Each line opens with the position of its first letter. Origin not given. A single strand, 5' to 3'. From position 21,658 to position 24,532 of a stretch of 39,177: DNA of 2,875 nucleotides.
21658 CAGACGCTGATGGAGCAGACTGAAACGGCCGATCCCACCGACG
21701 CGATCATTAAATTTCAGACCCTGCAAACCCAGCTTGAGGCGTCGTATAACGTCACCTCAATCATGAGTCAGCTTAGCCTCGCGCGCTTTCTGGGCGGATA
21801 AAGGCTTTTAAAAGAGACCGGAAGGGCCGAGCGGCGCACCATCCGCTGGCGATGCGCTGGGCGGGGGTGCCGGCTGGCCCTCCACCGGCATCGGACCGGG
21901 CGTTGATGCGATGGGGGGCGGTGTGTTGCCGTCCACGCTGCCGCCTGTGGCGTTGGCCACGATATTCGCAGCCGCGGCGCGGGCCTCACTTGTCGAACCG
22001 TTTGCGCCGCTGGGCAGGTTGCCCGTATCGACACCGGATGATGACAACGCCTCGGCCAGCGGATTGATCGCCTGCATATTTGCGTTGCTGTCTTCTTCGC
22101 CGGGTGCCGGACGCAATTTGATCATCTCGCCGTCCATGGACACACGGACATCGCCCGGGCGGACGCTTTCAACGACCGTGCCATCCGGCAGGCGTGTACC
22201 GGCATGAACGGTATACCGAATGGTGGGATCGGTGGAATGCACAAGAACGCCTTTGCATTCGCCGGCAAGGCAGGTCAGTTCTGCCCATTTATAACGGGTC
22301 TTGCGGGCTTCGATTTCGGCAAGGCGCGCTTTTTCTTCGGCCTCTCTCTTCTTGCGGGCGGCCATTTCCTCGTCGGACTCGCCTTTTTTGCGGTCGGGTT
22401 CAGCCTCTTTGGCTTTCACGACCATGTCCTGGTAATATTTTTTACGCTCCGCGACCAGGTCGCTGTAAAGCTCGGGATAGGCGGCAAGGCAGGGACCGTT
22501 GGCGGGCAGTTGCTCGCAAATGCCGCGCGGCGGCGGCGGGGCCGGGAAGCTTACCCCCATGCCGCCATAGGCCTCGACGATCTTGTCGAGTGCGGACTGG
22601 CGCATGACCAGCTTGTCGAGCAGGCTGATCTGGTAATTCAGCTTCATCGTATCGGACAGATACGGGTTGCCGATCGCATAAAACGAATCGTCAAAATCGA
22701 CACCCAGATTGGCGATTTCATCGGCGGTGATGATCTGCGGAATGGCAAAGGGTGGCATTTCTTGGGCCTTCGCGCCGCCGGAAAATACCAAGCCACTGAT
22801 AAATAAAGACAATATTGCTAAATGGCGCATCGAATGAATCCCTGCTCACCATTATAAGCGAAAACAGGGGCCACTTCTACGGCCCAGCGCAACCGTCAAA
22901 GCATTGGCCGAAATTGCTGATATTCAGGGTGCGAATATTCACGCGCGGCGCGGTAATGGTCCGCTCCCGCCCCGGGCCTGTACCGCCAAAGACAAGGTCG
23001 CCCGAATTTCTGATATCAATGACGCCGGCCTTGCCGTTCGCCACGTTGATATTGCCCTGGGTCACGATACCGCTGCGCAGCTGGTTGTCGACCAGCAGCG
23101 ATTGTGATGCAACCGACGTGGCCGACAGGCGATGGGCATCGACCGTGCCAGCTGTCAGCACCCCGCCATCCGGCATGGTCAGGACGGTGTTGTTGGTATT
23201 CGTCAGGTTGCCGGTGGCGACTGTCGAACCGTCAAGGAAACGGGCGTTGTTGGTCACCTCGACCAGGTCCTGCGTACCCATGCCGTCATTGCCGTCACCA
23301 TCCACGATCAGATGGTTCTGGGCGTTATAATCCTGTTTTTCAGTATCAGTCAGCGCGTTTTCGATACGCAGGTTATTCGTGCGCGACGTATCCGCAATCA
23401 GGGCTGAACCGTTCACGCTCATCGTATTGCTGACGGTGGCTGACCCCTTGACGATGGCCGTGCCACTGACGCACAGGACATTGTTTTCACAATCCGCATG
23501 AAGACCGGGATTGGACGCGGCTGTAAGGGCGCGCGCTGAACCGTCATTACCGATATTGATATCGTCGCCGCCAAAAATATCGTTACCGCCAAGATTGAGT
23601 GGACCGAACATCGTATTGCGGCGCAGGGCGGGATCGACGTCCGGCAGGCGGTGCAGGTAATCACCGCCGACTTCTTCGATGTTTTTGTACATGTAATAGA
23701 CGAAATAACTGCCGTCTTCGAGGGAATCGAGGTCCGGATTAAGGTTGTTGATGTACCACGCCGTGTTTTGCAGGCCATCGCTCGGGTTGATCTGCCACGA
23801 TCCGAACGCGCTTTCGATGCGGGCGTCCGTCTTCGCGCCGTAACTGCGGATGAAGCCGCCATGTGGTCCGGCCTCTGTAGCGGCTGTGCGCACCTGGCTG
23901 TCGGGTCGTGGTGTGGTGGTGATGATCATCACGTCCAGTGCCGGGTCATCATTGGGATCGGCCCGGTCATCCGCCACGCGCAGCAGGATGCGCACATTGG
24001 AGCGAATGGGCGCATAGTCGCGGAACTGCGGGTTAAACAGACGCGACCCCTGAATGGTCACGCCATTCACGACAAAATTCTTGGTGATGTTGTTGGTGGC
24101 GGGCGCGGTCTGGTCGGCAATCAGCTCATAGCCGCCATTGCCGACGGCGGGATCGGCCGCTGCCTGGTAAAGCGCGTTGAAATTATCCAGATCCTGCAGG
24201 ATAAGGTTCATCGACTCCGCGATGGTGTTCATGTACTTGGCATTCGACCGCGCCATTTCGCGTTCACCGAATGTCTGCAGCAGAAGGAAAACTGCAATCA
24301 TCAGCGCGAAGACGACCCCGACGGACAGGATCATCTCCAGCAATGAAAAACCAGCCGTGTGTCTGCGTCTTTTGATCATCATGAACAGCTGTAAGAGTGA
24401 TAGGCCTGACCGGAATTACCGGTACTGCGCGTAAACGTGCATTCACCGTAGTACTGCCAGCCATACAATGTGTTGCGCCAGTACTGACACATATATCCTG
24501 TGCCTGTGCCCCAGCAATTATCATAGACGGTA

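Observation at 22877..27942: Three tandem, translationally coupled giant PilV-like pilins instead of one shufflon-variable adhesin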

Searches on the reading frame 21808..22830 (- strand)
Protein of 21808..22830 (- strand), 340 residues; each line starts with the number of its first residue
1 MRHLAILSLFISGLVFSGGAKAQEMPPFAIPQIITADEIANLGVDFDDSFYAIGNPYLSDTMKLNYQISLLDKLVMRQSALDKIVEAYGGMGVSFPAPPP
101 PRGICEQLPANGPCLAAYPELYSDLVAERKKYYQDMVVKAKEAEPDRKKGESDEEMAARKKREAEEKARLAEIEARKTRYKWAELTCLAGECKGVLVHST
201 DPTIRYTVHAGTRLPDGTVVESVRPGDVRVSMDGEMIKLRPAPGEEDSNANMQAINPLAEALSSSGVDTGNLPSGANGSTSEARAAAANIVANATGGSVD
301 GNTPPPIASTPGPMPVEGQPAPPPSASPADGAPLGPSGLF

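Call 3: search_protein_families(library=pfam, proteins=[window:21808-22830:-], max_evalue=0.01)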
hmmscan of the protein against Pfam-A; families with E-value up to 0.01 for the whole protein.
window:21808-22830:- (340 aa): 0 families

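Call 4: search_protein_families(library=ncbifam, proteins=[window:21808-22830:-], max_evalue=0.01)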
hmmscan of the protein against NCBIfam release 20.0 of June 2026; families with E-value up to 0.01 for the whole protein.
window:21808-22830:- (340 aa): 0 families

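Call 27: search_protein_families(library=pfam, proteins=[window:21808-22830:-], max_evalue=10)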
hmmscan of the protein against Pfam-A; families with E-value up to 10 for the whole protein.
window:21808-22830:- (340 aa): 0 families

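Call 99: search_protein_families(library=phrogs, proteins=[window:21808-22830:-], max_evalue=0.01)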
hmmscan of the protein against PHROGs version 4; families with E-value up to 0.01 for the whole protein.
window:21808-22830:- (340 aa): 0 families

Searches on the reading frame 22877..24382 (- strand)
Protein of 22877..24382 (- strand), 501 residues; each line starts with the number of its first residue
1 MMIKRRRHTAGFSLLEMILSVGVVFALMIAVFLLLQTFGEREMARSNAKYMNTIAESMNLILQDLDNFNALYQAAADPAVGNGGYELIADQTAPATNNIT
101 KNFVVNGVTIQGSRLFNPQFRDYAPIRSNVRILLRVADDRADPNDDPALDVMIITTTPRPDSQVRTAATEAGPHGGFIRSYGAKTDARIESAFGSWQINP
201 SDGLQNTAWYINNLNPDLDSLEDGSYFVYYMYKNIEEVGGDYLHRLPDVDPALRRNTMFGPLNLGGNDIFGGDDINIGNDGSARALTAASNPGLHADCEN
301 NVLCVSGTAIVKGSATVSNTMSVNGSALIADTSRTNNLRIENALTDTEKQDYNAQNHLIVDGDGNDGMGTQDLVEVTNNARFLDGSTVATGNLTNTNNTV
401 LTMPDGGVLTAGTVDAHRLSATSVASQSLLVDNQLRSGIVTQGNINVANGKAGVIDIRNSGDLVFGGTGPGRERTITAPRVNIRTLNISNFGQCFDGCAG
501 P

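Call 3: search_protein_families(library=pfam, proteins=[window:22877-24382:-], max_evalue=0.01)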
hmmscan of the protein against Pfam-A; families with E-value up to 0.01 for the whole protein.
window:22877-24382:- (501 aa): 0 families

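Call 4: search_protein_families(library=ncbifam, proteins=[window:22877-24382:-], max_evalue=0.01)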
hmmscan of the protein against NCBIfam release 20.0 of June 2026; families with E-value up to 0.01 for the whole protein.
window:22877-24382:- (501 aa): 0 families

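Call 15: find_homologous_proteins(query=window:22877-24382:-)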
Query window:22877-24382:- (501 aa): 17 proteins with E <= 0.001 among 8000 candidates.
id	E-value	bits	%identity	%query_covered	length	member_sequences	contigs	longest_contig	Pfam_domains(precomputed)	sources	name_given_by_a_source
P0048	0.0e+0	1108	99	100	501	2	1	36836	-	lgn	-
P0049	4.9e-217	740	65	100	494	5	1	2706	-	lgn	-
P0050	5.1e-172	591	53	99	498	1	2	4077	-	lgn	-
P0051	1.4e-167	577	53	99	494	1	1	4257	-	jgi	jgi:hypothetical protein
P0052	9.1e-166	570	55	99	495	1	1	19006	-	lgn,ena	-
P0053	6.8e-163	561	53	99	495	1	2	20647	-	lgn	-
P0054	1.9e-153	530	53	99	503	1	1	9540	-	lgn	-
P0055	2.6e-150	520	52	98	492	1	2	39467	PF07963.18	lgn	-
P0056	2.2e-147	510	50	99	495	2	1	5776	PF07963.18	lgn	-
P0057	9.0e-142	491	48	99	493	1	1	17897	PF07963.18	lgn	-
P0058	3.1e-136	473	49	99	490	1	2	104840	-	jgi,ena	-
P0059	2.2e-128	447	45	99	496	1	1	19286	-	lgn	-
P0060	2.5e-117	411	44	99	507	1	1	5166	-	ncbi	-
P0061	8.1e-115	402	43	99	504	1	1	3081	-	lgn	-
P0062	2.3e-104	368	41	98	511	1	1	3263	-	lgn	-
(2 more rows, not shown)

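Call 25: search_solved_structures(query=A3, max_evalue=1)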
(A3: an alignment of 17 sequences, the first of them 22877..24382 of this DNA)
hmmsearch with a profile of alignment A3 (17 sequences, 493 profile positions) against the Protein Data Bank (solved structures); distinct sequences matched with E-value up to 1: 4.
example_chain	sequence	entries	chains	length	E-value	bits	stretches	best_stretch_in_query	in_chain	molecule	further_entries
5g23_A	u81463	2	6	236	0.0055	18.5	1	8-44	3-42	TYPE-IV LIKE PILIN TTHA1219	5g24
9egp_A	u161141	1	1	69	0.12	14.1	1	1-44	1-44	Geopilin domain 1 protein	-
7tgg_A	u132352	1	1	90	0.35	12.5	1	1-58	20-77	Geopilin domain 1 protein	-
3r1w_A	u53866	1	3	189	0.78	11.4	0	241-313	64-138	carbonic anhydrase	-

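Call 60: predict_structure(alignment_id=A3)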
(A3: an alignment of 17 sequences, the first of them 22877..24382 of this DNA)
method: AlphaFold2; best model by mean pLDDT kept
length: 501 residues; sequences in the alignment: 17
mean_pLDDT: 64.8   pTM: 0.45
mean pLDDT of the five models: 64.8, 63.0, 59.6, 58.7, 57.2
residues with pLDDT >= 90: 64; 70-90: 147; 50-70: 152; < 50: 138
segments of 3 or more residues with pLDDT < 50: 240-286, 290-294, 308-310, 348-356, 359-372, 451-501
pLDDT, mean of each block of 10 residues (from residue 1): 50 70 83 81 79 86 84 81 80 84 86 67 59 89 82 92 87 86 93 83 90 94 93 71 33 36 32 38 44 53 53 54 58 61 53 46 39 58 57 59 61 68 70 64 59 42 42 42 32 39 39
secondary structure, 60 per line:
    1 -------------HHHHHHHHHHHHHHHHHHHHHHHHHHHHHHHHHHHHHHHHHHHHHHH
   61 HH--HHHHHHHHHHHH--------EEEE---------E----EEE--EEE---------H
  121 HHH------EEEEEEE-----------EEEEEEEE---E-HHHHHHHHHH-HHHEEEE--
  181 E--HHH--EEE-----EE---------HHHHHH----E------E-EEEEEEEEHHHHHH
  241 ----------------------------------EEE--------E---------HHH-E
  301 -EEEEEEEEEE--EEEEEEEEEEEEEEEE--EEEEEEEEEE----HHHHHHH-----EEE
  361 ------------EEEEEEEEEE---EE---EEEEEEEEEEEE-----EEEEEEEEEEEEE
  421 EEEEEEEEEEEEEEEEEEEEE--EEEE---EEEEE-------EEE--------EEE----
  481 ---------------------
elements in order: H14-62 H65-76 E85-88 E103-105 E108-110 H120-123 E130-136 E148-155 H161-170 E175-178 E189-191 H208-213 E227-234 H235-240 E275-277 E302-311 E314-329 E332-341 H346-352 E358-360 E373-382 E391-402 E408-441 E444-447 E451-455 E463-465 E474-476

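Call 65: fold_search(model_id=the predicted structure, library=pdb)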
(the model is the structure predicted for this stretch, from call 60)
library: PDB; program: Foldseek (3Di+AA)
matches with E <= 10: 84; with E <= 0.001: 0
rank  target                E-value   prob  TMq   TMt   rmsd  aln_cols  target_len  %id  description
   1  6n2c_B                4.7e-01  0.20  0.14  0.17  13.2       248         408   14  The Crystal Structure of Caldicellulosiruptor hydrothermalis Tapirin C-terminal domain (released 2018-12-19)
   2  9kpj                  9.7e-01  0.06  0.10  0.15  22.0       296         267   11  Crystal structure of Helicobacter pylori chemoreceptor TlpA ligand-binding domain in complex with indole (released 2025-10-22)
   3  9u4r_AA               1.2e+00  0.02  0.06  0.07  31.1       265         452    9  Structure of the intial complex in filament assembly at 3.23 angstroms resolution, conformation 2. (released 2026-03-25)
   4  3r8y_A                1.7e+00  0.02  0.10  0.16  14.6       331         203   10  Structure of the Bacillus anthracis tetrahydropicolinate succinyltransferase (released 2011-04-20)
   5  7bwy_A                2.2e+00  0.04  0.09  0.16  13.3       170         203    9  Crystal structure of ice-binding protein from an Antarctic ascomycete, Antarctomyces psychrotrophicus. (released 2020-05-27)
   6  3r3r                  2.5e+00  0.06  0.10  0.17  11.7       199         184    6  Structure of the YrdA ferripyochelin binding protein from Salmonella enterica (released 2011-03-30)
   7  6ezd_C                2.8e+00  0.02  0.11  0.16  16.1       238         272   10  Pyrrolysyl-tRNA synthetase from Canditatus Methanomethylophilus alvus (MmaPylRS) (released 2018-12-12)
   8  9gva_CCC              3.1e+00  0.02  0.09  0.15  12.3       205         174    7  Crystal structure of the gamma carbonic anhydrase from Porphyromonas gingivalis (released 2024-12-25)
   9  2rhs_A                3.3e+00  0.04  0.09  0.14   9.2       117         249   11  PheRS from Staphylococcus haemolyticus- rational protein engineering and inhibitor studies (released 2007-11-06)
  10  9qev_B                3.6e+00  0.04  0.09  0.19  12.3       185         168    7  A native carbonic anhydrase from Caloramator australiacus (released 2025-12-10)
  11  6ezd_A                3.6e+00  0.03  0.09  0.14   7.6       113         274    9  Pyrrolysyl-tRNA synthetase from Canditatus Methanomethylophilus alvus (MmaPylRS) (released 2018-12-12)
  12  6qvi_B                3.6e+00  0.02  0.10  0.10  12.1       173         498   13  Crystal structure of competence-associated pilin ComZ from Thermus thermophilus (released 2019-05-29)
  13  3fww                  3.8e+00  0.03  0.11  0.12  12.8       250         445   11  The crystal structure of the bifunctional N-acetylglucosamine-1-phosphate uridyltransferase/glucosamine-1-phosphate acet (released 2009-03-24)
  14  9qez_E                3.8e+00  0.02  0.08  0.15  12.5       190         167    7  Carbonic anhydrase mutant (released 2025-12-10)
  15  3r8y_E                3.8e+00  0.02  0.09  0.14  14.0       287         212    9  Structure of the Bacillus anthracis tetrahydropicolinate succinyltransferase (released 2011-04-20)
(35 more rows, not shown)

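Call 71: fold_search(model_id=the predicted structure, library=viral)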
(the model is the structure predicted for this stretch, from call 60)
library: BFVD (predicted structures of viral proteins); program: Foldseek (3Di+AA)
matches with E <= 10: 182; with E <= 0.001: 0
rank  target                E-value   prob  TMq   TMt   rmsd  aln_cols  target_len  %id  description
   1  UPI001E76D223         1.2e-02  0.13  0.11  0.12  21.7       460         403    7  (no name look-up for this kind of identifier)
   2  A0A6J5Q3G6            1.4e-02  0.20  0.14  0.11  18.0       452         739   10  Uncharacterized protein [uncultured Caudovirales phage]
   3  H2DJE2                1.8e-02  0.41  0.12  0.21  12.4       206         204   10  ORF71 (Fragment) [Equid alphaherpesvirus 1]
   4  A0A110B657            4.2e-02  0.18  0.15  0.10  14.9       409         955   10  (no name in the UniProt tables at hand)
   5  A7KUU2                1.3e-01  0.06  0.10  0.08  22.9       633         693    6  (no name in the UniProt tables at hand)
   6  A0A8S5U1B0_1          1.4e-01  0.08  0.10  0.06  20.8       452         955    9  Minor structural protein 4 [Siphoviridae sp. cttuu15]
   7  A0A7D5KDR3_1          1.4e-01  0.23  0.14  0.09  11.4       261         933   14  Uncharacterized protein [Synechococcus phage S-CAM7]
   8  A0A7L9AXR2            1.8e-01  0.25  0.15  0.10  13.7       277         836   15  Uncharacterized protein [Pyramimonas orientalis virus]
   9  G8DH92                1.9e-01  0.15  0.13  0.06  14.9       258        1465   12  (no name in the UniProt tables at hand)
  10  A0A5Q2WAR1            2.0e-01  0.03  0.10  0.10  19.3       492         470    9  (no name in the UniProt tables at hand)
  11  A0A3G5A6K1            2.4e-01  0.10  0.09  0.09  14.8       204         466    9  Chitinase, GH18 family [Homavirus sp.]
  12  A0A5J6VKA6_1          2.5e-01  0.06  0.13  0.07  18.5       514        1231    9  Uncharacterized protein (Fragment) [Megaviridae environmental sample]
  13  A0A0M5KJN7            2.9e-01  0.06  0.10  0.10  15.1       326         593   12  (no name in the UniProt tables at hand)
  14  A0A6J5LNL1            2.9e-01  0.06  0.09  0.06  18.5       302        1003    9  Uncharacterized protein [uncultured Caudovirales phage]
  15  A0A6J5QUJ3            3.6e-01  0.10  0.11  0.14  12.7       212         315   10  Uncharacterized protein [uncultured Caudovirales phage]
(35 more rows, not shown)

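Call 99: search_protein_families(library=phrogs, proteins=[window:22877-24382:-], max_evalue=0.01)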
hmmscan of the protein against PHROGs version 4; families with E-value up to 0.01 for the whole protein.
window:22877-24382:- (501 aa): 0 families

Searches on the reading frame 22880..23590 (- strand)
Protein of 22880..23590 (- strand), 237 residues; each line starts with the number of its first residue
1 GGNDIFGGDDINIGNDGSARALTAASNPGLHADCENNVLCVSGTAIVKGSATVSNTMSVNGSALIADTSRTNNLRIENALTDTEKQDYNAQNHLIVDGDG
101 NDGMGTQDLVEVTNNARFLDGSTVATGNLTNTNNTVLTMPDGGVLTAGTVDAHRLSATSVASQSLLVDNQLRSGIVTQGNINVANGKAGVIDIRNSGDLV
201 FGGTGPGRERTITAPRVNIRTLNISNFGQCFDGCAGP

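Call 27: search_protein_families(library=pfam, proteins=[window:22880-23590:-], max_evalue=10)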
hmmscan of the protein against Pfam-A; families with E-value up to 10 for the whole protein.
seq(237 aa): 0 families
